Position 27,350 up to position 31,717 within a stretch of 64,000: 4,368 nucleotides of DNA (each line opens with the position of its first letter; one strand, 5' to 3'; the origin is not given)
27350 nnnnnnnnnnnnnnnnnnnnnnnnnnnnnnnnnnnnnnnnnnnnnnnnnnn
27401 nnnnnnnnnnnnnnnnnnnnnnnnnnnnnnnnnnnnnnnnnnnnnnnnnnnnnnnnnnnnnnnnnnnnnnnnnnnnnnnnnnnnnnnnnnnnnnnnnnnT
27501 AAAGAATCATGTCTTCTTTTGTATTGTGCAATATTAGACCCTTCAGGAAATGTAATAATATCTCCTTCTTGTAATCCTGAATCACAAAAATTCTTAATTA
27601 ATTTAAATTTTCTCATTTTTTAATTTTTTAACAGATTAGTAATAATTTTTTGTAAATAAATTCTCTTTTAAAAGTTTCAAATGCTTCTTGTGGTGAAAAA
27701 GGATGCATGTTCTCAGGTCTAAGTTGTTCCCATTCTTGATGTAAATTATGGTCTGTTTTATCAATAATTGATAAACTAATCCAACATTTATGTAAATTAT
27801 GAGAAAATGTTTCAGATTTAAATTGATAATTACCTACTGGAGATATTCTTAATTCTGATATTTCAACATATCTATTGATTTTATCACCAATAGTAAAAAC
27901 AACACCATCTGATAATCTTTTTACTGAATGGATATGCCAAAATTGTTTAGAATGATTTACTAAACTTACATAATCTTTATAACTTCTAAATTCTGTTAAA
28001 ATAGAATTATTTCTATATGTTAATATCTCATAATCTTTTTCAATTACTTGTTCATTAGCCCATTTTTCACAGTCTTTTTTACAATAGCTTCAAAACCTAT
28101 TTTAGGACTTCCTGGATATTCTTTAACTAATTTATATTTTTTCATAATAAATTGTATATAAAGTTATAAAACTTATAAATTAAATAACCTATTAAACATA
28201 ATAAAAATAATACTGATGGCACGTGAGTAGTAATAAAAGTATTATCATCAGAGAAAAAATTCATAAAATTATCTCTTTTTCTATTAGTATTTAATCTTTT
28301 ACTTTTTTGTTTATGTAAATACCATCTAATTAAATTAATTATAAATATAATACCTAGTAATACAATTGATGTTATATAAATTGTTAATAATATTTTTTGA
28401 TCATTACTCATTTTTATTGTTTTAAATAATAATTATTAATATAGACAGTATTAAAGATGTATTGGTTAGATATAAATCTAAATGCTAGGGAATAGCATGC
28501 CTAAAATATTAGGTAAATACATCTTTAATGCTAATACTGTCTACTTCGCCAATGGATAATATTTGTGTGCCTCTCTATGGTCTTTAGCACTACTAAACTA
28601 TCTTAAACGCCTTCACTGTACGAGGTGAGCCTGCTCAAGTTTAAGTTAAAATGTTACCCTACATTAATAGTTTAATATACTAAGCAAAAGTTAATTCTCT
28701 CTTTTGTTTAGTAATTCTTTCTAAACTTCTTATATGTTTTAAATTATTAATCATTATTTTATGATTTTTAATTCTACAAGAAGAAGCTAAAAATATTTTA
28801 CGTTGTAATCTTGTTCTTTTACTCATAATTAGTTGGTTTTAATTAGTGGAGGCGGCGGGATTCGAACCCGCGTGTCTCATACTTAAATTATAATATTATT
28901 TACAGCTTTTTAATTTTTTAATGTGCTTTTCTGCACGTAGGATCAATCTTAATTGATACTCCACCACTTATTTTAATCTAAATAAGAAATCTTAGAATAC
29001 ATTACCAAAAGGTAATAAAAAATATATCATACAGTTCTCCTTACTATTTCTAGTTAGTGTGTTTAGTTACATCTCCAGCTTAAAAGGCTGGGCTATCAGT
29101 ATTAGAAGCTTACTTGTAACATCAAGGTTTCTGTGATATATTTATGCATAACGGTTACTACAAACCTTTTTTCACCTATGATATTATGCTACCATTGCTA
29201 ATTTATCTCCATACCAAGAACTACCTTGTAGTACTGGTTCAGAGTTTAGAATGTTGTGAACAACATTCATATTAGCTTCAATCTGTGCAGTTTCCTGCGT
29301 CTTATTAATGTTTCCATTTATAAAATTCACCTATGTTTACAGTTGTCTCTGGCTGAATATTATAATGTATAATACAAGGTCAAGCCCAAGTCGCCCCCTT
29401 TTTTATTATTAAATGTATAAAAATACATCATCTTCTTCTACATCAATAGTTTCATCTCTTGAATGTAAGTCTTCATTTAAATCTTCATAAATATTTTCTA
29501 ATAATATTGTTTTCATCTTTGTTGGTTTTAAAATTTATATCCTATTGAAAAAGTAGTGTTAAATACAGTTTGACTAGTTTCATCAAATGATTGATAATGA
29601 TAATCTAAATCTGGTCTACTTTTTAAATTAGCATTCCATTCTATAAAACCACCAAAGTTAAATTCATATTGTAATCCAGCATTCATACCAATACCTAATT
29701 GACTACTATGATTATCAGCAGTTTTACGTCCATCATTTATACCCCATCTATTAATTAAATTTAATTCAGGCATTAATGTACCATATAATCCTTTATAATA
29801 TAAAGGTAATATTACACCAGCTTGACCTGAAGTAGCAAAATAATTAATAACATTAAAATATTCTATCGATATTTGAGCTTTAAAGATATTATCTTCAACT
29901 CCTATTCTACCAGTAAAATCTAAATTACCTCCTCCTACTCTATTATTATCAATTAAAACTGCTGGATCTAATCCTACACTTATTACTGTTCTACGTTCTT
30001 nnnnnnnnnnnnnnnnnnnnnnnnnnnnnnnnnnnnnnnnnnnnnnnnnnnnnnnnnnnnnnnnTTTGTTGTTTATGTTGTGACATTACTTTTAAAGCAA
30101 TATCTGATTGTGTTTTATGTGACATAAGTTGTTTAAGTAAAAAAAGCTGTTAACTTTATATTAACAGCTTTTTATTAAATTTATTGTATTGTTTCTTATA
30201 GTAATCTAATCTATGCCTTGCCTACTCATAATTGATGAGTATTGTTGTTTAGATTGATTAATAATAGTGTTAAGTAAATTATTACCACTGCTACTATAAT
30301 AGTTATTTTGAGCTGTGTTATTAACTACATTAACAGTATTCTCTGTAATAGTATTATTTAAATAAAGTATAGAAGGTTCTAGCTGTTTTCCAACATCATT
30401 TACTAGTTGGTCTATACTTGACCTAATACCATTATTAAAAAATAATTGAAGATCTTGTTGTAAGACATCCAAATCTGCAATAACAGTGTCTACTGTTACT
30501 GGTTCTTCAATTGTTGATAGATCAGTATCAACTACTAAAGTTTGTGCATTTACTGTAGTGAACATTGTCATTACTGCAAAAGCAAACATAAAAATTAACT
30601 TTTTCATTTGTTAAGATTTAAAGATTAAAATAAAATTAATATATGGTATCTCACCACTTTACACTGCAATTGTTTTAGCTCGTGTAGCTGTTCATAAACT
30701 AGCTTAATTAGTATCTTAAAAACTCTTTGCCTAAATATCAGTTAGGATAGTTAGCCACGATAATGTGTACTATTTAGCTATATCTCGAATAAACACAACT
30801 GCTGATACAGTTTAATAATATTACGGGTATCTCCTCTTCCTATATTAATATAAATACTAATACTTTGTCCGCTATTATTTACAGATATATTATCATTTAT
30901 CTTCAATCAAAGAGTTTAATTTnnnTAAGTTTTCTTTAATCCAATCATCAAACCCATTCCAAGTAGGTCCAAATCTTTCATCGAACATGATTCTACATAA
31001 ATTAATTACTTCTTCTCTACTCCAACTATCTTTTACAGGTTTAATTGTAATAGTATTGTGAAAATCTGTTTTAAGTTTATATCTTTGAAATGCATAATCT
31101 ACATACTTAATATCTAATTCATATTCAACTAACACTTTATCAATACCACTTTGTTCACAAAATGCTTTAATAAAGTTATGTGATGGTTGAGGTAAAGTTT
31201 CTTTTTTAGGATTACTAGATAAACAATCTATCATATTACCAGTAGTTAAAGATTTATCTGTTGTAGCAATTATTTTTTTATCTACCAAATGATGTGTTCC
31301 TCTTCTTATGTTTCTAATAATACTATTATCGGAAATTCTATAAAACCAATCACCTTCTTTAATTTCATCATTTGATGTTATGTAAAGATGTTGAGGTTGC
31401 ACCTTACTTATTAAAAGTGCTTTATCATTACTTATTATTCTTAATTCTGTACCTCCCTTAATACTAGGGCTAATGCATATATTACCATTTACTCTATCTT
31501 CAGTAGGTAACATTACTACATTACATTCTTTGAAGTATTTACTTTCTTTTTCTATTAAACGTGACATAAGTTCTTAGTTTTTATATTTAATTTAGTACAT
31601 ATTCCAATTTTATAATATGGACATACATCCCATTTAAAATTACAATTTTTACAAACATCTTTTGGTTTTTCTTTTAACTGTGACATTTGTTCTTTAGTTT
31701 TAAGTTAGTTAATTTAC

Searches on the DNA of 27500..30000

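Call 85: search_rna_families(source=window, start=27500, end=30000, threshold=evalue, max_evalue=10, show_alignments=1)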
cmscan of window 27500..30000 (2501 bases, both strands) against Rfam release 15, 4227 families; matches with E-value up to 10: 7.
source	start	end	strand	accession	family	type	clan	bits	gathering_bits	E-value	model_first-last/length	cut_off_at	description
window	28442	28544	-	RF00205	snoR41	Gene; snRNA; snoRNA; CD-box;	CL00068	28.2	40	0.032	1-97/97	no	Small nucleolar RNA R41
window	28844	29398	-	RF00023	tmRNA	Gene;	CL00001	24.5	47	2.1e-07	1-374/374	no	transfer-messenger RNA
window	27791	27862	+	RF00071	SNORD73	Gene; snRNA; snoRNA; CD-box;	-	23.6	42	0.59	1-72/72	no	Small nucleolar RNA SNORD73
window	29645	29704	-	RF00279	SNORD45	Gene; snRNA; snoRNA; CD-box;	-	20.1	42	1.4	1-72/72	no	Small nucleolar RNA SNORD45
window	28901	28969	-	RF00441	snoZ242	Gene; snRNA; snoRNA; CD-box;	-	18.6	90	0.22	65-189/198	no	Small nucleolar RNA Z242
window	28855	28871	+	RF04351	Plastid-psbl-rps4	Cis-reg;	-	16.8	68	4.4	9-25/53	no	Plastid-psbl-rps4 3UTR RNA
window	29932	29954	-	RF02914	DUF805b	Cis-reg;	CL00115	13.7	35.6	2.3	1-35/35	no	DUF805b RNA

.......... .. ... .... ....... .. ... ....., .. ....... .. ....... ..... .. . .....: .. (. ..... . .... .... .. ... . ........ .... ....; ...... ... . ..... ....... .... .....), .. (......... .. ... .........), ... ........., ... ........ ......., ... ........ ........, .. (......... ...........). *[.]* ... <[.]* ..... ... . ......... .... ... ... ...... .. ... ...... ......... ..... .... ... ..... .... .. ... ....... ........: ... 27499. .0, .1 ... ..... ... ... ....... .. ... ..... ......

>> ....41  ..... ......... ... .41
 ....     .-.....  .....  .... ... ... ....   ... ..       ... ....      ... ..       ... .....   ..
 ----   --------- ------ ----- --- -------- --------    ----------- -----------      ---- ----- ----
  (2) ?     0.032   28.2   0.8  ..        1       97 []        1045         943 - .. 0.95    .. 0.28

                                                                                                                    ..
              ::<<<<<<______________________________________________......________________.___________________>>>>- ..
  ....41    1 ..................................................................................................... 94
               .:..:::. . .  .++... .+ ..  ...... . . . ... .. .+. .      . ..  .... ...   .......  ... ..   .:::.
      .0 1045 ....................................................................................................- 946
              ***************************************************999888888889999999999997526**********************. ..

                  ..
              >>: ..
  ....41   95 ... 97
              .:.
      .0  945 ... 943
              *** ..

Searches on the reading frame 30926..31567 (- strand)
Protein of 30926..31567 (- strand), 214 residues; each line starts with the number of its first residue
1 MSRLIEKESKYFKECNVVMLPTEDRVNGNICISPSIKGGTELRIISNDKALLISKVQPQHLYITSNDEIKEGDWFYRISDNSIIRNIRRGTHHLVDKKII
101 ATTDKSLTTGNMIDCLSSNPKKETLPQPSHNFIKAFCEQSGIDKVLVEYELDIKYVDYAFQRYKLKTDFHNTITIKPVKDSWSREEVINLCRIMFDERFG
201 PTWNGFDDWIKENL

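Call 21: find_related_loci(query=A2, collection=viral_contigs, flank=6000)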
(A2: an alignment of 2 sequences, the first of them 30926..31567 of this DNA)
Query A2 (214 aa) in viral_contigs; peptide patterns used: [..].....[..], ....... (x = any residue, [..] = any of these).
128 stretches matched a pattern; 6 encode a relative of the query (tblastn E <= 1e-3); 6 distinct loci.
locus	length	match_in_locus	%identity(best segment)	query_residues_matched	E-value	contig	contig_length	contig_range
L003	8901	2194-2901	43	1-214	5e-41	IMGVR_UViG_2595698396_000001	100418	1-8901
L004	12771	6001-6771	35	6-214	4e-27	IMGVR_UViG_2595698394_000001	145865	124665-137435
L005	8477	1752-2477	35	12-214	1e-19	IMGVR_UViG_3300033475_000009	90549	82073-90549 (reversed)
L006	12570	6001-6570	32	17-197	6e-14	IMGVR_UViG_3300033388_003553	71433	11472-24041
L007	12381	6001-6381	34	13-140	9e-14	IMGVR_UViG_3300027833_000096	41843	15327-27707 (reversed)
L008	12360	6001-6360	34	13-149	2e-11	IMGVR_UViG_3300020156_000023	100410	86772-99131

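Call 22: search_protein_families(library=pfam, proteins=[window:30926-31567:-], max_evalue=0.01)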
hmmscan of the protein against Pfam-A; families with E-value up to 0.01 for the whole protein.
window:30926-31567:- (214 aa): 0 families

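Call 35: find_homologous_proteins(query=A2, max_evalue=0.001)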
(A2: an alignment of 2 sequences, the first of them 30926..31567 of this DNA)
Query A2 (2 sequences) (214 aa, profile of the alignment): 3079 proteins with E <= 0.001 among 5434 candidates; the best 120 are listed.
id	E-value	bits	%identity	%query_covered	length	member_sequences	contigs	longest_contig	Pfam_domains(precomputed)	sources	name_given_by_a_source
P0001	5.4e-116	404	100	100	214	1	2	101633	-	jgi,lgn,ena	-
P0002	2.3e-83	298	50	55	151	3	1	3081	-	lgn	-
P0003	1.1e-57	213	34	98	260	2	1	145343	-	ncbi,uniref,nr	ncbi:hypothetical protein Phi17218_175 [Cellulophaga phage phi17:2_18]|uniref:Uncharacterized protei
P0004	3.8e-50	189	45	100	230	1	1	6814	-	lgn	-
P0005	1.9e-47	180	38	100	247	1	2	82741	-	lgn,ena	-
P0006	8.4e-47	178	42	89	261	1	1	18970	-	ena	-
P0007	1.7e-46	177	41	100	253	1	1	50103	-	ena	-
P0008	8.6e-45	171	41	100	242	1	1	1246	-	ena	-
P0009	2.0e-44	170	40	100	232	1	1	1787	-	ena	-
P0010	4.8e-43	165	47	87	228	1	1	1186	-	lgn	-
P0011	2.4e-42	163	28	95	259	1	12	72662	-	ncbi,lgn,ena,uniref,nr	ncbi:hypothetical protein Phi40:1_gp027 [Cellulophaga phage phi40:1]|uniref:Uncharacterized protein 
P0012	1.7e-41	160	44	93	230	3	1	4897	-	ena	-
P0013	2.8e-41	160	37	100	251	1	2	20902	-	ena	-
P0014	6.4e-40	155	40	94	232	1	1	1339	-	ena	-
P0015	1.1e-39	154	38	75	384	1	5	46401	-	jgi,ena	-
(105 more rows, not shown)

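Call 39: find_encoding_contigs(protein=P0004, flank=4000, max_places=3)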
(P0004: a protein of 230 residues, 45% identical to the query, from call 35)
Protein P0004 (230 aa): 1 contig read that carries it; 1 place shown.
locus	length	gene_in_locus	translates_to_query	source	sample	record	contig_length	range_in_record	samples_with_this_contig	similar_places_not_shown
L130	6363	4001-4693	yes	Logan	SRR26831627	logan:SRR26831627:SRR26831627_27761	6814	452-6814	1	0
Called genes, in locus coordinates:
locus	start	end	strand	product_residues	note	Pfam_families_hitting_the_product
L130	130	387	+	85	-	-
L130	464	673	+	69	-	-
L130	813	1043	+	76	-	-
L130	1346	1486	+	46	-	-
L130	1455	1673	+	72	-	-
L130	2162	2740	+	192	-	PF13392:HNH_3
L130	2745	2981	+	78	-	-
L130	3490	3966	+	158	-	-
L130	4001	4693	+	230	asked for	-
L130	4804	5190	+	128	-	-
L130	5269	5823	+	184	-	-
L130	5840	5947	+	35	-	-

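Call 40: find_encoding_contigs(protein=P0005, flank=4000, max_places=3)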
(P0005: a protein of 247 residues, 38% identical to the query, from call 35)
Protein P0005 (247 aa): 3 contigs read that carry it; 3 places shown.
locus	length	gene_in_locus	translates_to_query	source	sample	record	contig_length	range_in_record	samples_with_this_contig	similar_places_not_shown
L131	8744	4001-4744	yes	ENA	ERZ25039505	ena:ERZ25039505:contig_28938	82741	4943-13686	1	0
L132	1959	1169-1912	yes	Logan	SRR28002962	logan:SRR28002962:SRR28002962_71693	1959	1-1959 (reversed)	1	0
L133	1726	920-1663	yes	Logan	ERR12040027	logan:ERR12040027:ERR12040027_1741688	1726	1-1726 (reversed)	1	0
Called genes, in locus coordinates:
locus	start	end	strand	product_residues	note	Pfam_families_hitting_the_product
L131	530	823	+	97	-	-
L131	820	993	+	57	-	-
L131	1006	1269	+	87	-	-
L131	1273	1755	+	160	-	-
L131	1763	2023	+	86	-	-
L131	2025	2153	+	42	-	-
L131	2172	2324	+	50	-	-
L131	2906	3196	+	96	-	-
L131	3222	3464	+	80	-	-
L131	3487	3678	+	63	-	-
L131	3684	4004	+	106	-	-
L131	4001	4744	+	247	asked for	-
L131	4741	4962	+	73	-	-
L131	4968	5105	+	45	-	-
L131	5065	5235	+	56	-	-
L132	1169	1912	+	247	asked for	-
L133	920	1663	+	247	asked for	-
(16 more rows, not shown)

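Call 41: find_encoding_contigs(protein=P0007, flank=4000, max_places=3)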
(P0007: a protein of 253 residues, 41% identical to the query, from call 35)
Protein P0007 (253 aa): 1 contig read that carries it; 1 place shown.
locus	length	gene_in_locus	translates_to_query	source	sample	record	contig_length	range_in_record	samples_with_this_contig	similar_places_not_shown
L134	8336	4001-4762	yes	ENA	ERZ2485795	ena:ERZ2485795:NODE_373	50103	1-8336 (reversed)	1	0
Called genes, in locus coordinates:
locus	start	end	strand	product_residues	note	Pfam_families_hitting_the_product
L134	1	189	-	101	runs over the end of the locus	PF10263:SprT-like (weak)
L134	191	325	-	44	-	-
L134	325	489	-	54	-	-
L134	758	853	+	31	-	-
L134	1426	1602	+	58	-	-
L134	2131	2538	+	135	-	-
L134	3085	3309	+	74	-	-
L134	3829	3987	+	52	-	-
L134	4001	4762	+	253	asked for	-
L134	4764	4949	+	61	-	-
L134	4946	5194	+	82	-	-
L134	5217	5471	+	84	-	-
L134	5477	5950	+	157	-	-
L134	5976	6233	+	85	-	-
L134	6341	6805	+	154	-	PF13392:HNH_3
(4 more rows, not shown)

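Call 72: search_protein_families(library=phrogs, proteins=[window:30926-31567:-], max_evalue=0.001)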
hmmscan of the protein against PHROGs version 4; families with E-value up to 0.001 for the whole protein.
window:30926-31567:- (214 aa): 1 family
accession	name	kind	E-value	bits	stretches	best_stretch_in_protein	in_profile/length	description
phrog_15656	-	unknown function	4.3e-41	141.7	1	13-214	4-231/231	-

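Call 74: predict_structure(alignment_id=A6)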
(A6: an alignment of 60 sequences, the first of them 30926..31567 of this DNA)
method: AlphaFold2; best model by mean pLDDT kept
length: 214 residues; sequences in the alignment: 60
mean_pLDDT: 88.3   pTM: 0.79
mean pLDDT of the five models: 88.3, 87.9, 86.8, 86.8, 86.7
residues with pLDDT >= 90: 116; 70-90: 88; 50-70: 10; < 50: 0
segments of 3 or more residues with pLDDT < 50: none
pLDDT, mean of each block of 10 residues (from residue 1): 92 96 82 83 83 85 95 91 81 86 93 75 94 91 94 83 95 89 85 91 89 92
secondary structure, 60 per line:
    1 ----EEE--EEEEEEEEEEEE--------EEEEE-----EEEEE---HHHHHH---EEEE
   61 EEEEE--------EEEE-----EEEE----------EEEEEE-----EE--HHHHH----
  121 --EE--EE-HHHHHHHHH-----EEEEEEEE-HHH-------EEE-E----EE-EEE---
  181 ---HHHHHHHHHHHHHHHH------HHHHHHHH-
elements in order: E5-7 E10-21 E30-34 E40-44 H48-53 E57-65 E74-77 E83-86 E97-102 H112-116 H130-138 E144-151 E163-165 E175-177 H184-199 H206-213

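Call 77: fold_search(model_id=the predicted structure, library=pdb)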
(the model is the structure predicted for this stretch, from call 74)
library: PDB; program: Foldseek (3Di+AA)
matches with E <= 10: 279; with E <= 0.001: 0
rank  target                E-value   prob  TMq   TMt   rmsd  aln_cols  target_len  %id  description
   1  6hv9_5                6.2e-02  0.10  0.14  0.07  18.1       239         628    9  S. cerevisiae CMG-Pol epsilon-DNA (released 2018-12-12)
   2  8s0b_3                8.2e-02  0.15  0.17  0.08  17.4       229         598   12  H. sapiens MCM bound to double stranded DNA and ORC6 as part of the MCM-ORC complex (released 2024-10-02)
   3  7pfo_5                8.2e-02  0.14  0.17  0.09  15.2       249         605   11  Core human replisome (released 2021-11-10)
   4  8b9d_4                8.2e-02  0.12  0.16  0.08  18.4       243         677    7  Human replisome bound by Pol Alpha (released 2023-08-09)
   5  7plo_5                1.0e-01  0.12  0.16  0.09  15.8       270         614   10  H. sapiens replisome-CUL2/LRR1 complex (released 2021-11-10)
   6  6raw_4                1.3e-01  0.10  0.15  0.08  19.5       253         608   10  D. melanogaster CMG-DNA, State 1A (released 2019-09-11)
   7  6hv9_3                1.3e-01  0.06  0.11  0.06  21.2       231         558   12  S. cerevisiae CMG-Pol epsilon-DNA (released 2018-12-12)
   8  7qhs_3                1.6e-01  0.09  0.16  0.07  18.6       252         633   12  S. cerevisiae CMGE nucleating origin DNA melting (released 2022-06-15)
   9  7v3v_5                1.7e-01  0.12  0.18  0.08  17.5       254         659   10  Cryo-EM structure of MCM double hexamer bound with DDK in State I (released 2022-04-13)
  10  9e2z_4                1.7e-01  0.08  0.14  0.07  19.2       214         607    8  Cryo-EM structure of human CMG helicase stalled at G4-containing DNA template (released 2025-03-26)
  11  8x7t_A                1.8e-01  0.08  0.14  0.07  17.9       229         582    9  MCM in the Apo state. (released 2024-01-17)
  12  5bk4_5                1.8e-01  0.08  0.15  0.08  18.5       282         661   10  Cryo-EM structure of Mcm2-7 double hexamer on dsDNA (released 2017-10-25)
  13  9e2z_3                2.1e-01  0.11  0.16  0.07  19.3       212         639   14  Cryo-EM structure of human CMG helicase stalled at G4-containing DNA template (released 2025-03-26)
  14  5u8t_5                2.8e-01  0.07  0.15  0.07  16.7       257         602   12  Structure of Eukaryotic CMG Helicase at a Replication Fork and Implications (released 2017-02-08)
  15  7p30_7                3.1e-01  0.08  0.16  0.07  17.9       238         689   10  3.0 A resolution structure of a DNA-loaded MCM double hexamer (released 2022-02-02)
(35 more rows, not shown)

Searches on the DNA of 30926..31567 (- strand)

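Call 92: search_rna_families(sources=[L003, L170, L184, L163, L195, L179], threshold=evalue, max_evalue=1)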
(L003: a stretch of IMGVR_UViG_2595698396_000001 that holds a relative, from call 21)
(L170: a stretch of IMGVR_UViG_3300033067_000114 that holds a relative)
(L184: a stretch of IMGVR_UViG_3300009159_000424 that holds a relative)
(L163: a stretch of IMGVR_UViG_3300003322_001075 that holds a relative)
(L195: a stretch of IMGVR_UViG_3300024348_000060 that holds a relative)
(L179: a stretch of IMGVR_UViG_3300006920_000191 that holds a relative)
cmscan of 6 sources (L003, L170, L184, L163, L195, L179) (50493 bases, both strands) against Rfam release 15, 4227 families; matches with E-value up to 1: 20.
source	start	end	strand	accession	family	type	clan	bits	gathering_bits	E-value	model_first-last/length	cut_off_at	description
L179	438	510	-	RF00005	tRNA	Gene; tRNA;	CL00001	69.2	29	4e-13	1-71/71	no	tRNA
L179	519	591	-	RF00005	tRNA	Gene; tRNA;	CL00001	68.1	29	8.3e-13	1-71/71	no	tRNA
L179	684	757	-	RF00005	tRNA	Gene; tRNA;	CL00001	64.7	29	7.3e-12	1-71/71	no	tRNA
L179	1464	1536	-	RF00005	tRNA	Gene; tRNA;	CL00001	59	29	2.6e-10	1-71/71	no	tRNA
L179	769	840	-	RF00005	tRNA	Gene; tRNA;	CL00001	58.8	29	3.1e-10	1-71/71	no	tRNA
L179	361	433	-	RF00005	tRNA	Gene; tRNA;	CL00001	56.7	29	1.2e-09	1-71/71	no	tRNA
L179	918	990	-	RF00005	tRNA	Gene; tRNA;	CL00001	54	29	6.4e-09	1-71/71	no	tRNA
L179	1379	1452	-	RF00005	tRNA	Gene; tRNA;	CL00001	50.1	29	7.5e-08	1-71/71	no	tRNA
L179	6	78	-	RF00005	tRNA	Gene; tRNA;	CL00001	49.2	29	1.4e-07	1-71/71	no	tRNA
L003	4031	4502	+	RF00023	tmRNA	Gene;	CL00001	46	47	3.8e-15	1-374/374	no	transfer-messenger RNA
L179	999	1084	-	RF00005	tRNA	Gene; tRNA;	CL00001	43.1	29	6.1e-06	1-71/71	no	tRNA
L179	85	174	-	RF00005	tRNA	Gene; tRNA;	CL00001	41.8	29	1.4e-05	1-71/71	no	tRNA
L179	1287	1370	-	RF00005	tRNA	Gene; tRNA;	CL00001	38.2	29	0.00014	1-71/71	no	tRNA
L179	597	679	-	RF00005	tRNA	Gene; tRNA;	CL00001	37.7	29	0.00019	1-71/71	no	tRNA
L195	741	835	+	RF00005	tRNA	Gene; tRNA;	CL00001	36.7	29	0.00036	1-71/71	no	tRNA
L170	616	714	+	RF00005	tRNA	Gene; tRNA;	CL00001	36.5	29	0.00041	1-71/71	no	tRNA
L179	1611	1680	-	RF00005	tRNA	Gene; tRNA;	CL00001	29.9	29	0.027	1-71/71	no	tRNA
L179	683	757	+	RF04354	Plastid-ycf2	Cis-reg;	-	28.8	65.7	0.058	1-75/75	no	Plastid-ycf2 5UTR RNA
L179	1090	1157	-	RF00005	tRNA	Gene; tRNA;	CL00001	26.9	29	0.18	1-71/71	no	tRNA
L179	12429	12461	+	RF02914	DUF805b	Cis-reg;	CL00115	26.1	35.6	0.003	1-35/35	no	DUF805b RNA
